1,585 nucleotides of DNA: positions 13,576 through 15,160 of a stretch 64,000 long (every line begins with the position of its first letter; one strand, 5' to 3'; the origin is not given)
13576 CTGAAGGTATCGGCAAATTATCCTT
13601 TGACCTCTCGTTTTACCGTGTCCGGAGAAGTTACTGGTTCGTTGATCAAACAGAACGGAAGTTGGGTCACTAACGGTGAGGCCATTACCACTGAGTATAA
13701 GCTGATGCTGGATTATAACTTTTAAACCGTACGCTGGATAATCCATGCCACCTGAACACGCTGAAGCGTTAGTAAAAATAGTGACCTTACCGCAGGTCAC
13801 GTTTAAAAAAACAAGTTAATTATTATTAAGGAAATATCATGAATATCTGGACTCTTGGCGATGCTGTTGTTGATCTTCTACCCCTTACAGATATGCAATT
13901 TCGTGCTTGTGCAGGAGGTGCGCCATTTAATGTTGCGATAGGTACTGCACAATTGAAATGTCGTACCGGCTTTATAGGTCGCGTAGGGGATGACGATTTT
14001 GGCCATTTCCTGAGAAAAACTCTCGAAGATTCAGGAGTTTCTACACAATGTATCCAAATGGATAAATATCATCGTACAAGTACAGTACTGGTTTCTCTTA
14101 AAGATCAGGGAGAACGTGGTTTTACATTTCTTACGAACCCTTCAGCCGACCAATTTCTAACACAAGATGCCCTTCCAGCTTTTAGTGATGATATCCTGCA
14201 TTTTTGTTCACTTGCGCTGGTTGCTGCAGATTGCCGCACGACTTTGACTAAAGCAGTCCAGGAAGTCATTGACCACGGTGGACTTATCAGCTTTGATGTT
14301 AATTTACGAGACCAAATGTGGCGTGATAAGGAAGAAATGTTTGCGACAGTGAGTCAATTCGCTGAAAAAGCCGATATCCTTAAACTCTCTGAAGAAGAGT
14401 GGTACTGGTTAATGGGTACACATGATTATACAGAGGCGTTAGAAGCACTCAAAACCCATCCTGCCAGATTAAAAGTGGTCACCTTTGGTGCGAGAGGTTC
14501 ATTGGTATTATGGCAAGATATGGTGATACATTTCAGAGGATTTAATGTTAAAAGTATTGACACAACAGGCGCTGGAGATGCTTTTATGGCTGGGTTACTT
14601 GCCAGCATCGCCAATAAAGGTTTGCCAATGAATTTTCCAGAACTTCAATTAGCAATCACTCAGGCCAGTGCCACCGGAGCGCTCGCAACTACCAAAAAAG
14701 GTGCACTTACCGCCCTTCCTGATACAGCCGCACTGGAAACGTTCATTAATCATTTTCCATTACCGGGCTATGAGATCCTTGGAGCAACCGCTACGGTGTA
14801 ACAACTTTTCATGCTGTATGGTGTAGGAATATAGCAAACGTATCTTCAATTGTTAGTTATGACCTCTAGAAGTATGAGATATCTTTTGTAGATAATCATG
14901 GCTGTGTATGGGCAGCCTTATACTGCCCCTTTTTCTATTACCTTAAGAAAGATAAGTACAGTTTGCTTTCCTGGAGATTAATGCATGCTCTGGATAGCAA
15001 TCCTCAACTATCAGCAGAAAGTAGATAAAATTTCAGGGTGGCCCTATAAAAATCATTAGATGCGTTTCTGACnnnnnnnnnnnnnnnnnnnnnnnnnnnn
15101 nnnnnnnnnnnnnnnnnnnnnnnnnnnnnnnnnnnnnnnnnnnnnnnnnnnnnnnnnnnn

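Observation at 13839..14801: Compositional mosaicism inside the fos-like locus: the fructokinase gene is visibly AT-rich compared with upstream genes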

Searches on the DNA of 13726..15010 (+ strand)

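Call 44: search_dna_similar(query=window:13726-15010:+, collection=plasmids, mode=distant, max_rows=40, rows=spread)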
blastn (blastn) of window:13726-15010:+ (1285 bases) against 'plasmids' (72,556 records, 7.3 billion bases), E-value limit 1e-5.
Records with a match: 43; places in all: 43; records where one place covers at least 80% of the query: 37.
Best place of each record, by identity: >=99% 36; 95-99% 1; 60-80% 6.
By first word of the organism name: Escherichia 35; Klebsiella 3; Proteus 2; Salmonella 1; Kosakonia 1; Plesiomonas 1.
By predicted mobility (MOB-suite, as given by PLSDB): conjugative 33; non-mobilizable 8; mobilizable 2.
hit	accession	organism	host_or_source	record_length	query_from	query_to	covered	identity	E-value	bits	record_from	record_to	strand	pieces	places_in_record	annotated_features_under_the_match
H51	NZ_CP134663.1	Escherichia coli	Larus michahellis,bacteria,cloaca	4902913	1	1285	100%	100.0%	0e+0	2318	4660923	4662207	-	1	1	none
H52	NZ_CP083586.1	Escherichia coli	culture,meat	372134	1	1285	100%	99.9%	0e+0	2314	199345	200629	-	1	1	aminoimidazole riboside kinase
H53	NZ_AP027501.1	Escherichia coli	-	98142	1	1285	100%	99.9%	0e+0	2314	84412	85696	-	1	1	aminoimidazole riboside kinase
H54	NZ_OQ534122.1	Escherichia coli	-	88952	1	1285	100%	99.9%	0e+0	2314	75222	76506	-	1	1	aminoimidazole riboside kinase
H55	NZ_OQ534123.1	Escherichia coli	-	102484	1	1285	100%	99.9%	0e+0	2314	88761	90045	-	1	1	aminoimidazole riboside kinase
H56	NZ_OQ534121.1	Escherichia coli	-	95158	1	1285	100%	99.9%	0e+0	2314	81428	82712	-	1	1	aminoimidazole riboside kinase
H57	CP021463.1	Salmonella enterica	Homo sapiens,blood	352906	1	1285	100%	99.8%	0e+0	2309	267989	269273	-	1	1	aminoimidazole riboside kinase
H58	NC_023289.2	Escherichia coli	-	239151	1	1285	100%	99.8%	0e+0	2309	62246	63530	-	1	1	aminoimidazole riboside kinase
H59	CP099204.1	Escherichia coli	culture,Pooled sediment sample ...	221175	1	1285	100%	99.8%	0e+0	2309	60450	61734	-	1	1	aminoimidazole riboside kinase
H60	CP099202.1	Escherichia coli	culture,Pooled sediment sample ...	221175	1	1285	100%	99.8%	0e+0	2309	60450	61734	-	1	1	aminoimidazole riboside kinase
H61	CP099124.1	Escherichia coli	culture,Pooled soil sample collected ...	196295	1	1285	100%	99.8%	0e+0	2309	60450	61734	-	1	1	aminoimidazole riboside kinase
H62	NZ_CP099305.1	Klebsiella michiganensis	culture,Pooled soil sample collected ...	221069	1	1285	100%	99.8%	0e+0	2309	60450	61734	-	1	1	aminoimidazole riboside kinase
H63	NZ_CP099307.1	Klebsiella michiganensis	culture,Pooled soil sample collected ...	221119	1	1285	100%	99.8%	0e+0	2309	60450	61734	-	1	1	aminoimidazole riboside kinase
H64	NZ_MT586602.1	Escherichia coli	-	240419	1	1285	100%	99.8%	0e+0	2309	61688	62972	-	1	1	aminoimidazole riboside kinase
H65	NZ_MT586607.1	Escherichia coli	-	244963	1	1285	100%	99.8%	0e+0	2309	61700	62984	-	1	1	aminoimidazole riboside kinase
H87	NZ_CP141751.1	Escherichia coli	Homo sapiens,urine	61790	98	877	61%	70.4%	4e-95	357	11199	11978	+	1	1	aminoimidazole riboside kinase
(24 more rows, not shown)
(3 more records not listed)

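Call 51: get_annotated_region(hit=H87, flank=10500)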
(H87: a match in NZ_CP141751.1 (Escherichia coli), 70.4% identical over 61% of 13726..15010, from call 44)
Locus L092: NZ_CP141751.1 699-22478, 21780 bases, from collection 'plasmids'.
description: Escherichia coli strain 2023CK-01482 plasmid unnamed3, complete sequence
organism: Escherichia coli (NCBI taxid 562)
taxonomy: Bacteria; Pseudomonadota; Gammaproteobacteria; Enterobacterales; Enterobacteriaceae; Escherichia; Escherichia coli
host: -; source: Homo sapiens,urine; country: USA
typing (MOB-suite, as given by PLSDB): conjugative; replicon IncI-gamma/K1; relaxase MOBP; mating-pair formation MPF_I
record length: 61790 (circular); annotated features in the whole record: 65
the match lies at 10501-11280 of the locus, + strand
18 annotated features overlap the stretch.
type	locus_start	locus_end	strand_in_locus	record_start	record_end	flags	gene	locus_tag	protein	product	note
CDS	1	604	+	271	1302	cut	repA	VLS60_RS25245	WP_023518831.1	plasmid replication initiator RepA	-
CDS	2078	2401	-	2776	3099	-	iraM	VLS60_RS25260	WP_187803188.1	anti-adapter protein IraM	-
CDS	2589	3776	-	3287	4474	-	-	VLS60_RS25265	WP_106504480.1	IS91 family transposase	-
CDS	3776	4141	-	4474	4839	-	-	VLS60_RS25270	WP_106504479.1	transposase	-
CDS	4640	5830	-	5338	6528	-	-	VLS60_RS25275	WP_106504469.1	MFS transporter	GO:0055085 - transmembrane transport [Evidence IEA]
CDS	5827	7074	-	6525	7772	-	pepT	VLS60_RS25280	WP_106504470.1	peptidase T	GO:0006508 - proteolysis [Evidence IEA]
CDS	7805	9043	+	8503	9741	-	-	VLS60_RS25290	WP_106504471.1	MFS transporter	-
CDS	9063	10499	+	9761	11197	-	-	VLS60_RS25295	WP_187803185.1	glycoside hydrolase family 32 protein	-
CDS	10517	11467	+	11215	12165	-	-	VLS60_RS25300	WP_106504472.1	aminoimidazole riboside kinase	-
CDS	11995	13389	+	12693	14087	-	-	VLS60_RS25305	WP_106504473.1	carbohydrate porin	-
CDS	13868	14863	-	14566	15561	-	-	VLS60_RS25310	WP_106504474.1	LacI family DNA-binding transcriptional regulator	-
CDS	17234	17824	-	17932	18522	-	-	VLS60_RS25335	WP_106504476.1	hypothetical protein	-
CDS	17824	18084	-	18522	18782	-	-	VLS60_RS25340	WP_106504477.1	hypothetical protein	-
CDS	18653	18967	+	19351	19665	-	-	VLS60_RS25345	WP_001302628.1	hypothetical protein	-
CDS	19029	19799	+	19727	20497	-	-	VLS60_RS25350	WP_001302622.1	hypothetical protein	-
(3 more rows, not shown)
